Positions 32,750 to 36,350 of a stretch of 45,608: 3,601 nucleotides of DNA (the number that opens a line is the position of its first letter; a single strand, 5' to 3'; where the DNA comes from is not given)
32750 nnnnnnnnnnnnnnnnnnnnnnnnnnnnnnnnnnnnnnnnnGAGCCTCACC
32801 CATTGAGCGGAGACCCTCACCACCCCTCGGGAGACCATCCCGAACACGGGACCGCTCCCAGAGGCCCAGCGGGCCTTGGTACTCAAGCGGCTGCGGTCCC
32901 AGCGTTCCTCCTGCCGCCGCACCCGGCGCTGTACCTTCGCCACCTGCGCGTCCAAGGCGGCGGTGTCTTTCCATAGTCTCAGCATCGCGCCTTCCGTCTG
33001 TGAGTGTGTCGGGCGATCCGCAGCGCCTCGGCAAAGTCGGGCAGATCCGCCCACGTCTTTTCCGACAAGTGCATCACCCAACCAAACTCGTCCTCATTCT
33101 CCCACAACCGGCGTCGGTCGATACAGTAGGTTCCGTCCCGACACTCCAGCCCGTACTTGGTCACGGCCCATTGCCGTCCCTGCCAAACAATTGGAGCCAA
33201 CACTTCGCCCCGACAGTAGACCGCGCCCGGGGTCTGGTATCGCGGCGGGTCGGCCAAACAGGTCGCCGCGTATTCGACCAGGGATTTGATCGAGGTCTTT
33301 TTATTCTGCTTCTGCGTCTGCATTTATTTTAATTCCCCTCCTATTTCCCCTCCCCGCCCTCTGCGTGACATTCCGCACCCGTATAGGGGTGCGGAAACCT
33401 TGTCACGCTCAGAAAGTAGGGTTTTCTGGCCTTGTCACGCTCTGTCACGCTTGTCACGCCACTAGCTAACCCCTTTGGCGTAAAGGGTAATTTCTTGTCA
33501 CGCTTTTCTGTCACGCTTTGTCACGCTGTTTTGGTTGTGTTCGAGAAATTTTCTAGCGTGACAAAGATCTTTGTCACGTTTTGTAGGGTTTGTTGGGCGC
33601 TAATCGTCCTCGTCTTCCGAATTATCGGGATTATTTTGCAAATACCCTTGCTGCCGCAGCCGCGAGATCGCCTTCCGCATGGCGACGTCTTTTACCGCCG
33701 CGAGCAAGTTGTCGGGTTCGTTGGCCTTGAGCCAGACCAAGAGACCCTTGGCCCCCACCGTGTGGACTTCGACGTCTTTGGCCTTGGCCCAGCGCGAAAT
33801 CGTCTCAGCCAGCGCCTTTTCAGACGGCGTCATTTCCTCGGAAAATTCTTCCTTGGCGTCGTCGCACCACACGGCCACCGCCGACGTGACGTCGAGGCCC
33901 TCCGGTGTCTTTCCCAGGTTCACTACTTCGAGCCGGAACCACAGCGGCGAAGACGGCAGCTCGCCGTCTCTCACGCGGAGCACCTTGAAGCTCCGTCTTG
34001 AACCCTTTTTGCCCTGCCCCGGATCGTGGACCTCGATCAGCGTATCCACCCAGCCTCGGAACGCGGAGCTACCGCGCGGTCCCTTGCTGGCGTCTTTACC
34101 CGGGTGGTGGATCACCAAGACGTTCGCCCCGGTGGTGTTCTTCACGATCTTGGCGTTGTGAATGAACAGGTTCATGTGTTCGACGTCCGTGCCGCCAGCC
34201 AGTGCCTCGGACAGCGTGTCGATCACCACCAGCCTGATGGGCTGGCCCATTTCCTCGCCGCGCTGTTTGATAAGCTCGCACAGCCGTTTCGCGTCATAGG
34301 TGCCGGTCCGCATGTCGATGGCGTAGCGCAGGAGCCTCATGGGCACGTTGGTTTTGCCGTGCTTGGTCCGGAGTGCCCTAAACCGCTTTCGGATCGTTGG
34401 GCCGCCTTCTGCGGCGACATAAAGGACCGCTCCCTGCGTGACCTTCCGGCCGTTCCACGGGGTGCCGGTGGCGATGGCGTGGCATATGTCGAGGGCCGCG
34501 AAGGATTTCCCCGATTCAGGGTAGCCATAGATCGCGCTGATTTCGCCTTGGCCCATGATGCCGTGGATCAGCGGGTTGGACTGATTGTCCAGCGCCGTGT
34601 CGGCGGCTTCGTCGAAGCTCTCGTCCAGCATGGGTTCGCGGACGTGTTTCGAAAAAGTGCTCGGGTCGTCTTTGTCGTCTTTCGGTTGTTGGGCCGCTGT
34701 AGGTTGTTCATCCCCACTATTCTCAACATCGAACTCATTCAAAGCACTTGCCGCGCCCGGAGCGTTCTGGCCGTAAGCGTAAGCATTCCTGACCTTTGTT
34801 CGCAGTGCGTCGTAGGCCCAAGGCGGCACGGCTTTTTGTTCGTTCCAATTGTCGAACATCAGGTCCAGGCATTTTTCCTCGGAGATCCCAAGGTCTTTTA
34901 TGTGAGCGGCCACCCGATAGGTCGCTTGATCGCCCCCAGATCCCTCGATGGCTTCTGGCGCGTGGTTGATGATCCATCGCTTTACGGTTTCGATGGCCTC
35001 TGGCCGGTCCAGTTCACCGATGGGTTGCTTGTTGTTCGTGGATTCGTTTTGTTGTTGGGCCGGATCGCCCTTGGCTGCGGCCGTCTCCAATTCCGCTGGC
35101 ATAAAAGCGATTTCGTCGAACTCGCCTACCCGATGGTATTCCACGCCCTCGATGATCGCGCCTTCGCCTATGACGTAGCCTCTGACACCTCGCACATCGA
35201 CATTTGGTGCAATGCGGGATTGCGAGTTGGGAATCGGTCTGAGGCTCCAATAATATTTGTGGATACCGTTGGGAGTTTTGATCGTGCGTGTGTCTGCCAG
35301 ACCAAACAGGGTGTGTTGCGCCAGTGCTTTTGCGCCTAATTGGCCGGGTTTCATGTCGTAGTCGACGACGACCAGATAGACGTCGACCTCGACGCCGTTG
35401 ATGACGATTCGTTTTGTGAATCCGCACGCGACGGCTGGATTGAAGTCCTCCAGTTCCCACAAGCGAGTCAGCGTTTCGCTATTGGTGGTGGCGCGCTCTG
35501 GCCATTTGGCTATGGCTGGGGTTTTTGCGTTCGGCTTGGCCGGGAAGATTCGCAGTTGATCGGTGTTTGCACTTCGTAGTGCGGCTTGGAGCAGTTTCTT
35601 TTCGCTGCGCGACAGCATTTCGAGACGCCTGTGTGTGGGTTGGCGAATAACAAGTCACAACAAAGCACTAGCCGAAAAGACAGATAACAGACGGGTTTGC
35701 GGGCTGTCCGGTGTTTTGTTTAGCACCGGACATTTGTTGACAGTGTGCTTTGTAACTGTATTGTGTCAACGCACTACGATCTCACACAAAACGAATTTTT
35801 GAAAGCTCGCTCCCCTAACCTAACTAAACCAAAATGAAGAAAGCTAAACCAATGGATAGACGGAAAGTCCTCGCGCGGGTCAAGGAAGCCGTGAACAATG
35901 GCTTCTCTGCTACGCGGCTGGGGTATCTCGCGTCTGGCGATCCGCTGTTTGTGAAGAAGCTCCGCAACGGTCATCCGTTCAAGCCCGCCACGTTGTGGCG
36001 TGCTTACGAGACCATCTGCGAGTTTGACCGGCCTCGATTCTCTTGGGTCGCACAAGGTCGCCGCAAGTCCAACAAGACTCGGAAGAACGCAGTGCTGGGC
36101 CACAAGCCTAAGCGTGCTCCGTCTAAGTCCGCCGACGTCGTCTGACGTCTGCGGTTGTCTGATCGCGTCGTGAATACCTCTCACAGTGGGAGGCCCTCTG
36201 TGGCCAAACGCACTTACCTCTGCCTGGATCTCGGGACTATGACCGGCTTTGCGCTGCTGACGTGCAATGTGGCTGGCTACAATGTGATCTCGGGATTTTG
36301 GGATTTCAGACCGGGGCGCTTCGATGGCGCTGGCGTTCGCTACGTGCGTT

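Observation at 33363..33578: Dense iteron-like array (10 x TGTCACG(C) in 216 bp) next to the primase/helicase gene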

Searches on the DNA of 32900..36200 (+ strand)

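Call 9: search_dna_similar(query=window:32900-36200:+, collection=phages, mode=distant, max_rows=25)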
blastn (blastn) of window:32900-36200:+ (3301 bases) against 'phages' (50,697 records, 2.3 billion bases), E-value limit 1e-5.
No match.

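Call 81: search_rna_families(source=window, start=32900, end=33900, threshold=evalue, max_evalue=1)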
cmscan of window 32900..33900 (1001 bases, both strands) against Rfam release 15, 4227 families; matches with E-value up to 1: 0.
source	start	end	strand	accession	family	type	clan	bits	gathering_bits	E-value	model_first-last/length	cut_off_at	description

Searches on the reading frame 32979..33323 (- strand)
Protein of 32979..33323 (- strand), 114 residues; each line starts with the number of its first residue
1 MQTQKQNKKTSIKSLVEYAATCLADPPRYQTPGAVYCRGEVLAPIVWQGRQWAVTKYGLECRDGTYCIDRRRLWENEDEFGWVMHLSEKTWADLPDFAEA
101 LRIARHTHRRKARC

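Call 8: search_protein_families(library=pfam, proteins=[window:32979-33323:-], max_evalue=0.01)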
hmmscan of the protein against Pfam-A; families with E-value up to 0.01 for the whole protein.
window:32979-33323:- (114 aa): 0 families

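Call 10: search_protein_families(library=phrogs, proteins=[window:32979-33323:-], max_evalue=0.001)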
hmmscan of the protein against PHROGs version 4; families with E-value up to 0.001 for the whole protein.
window:32979-33323:- (114 aa): 0 families
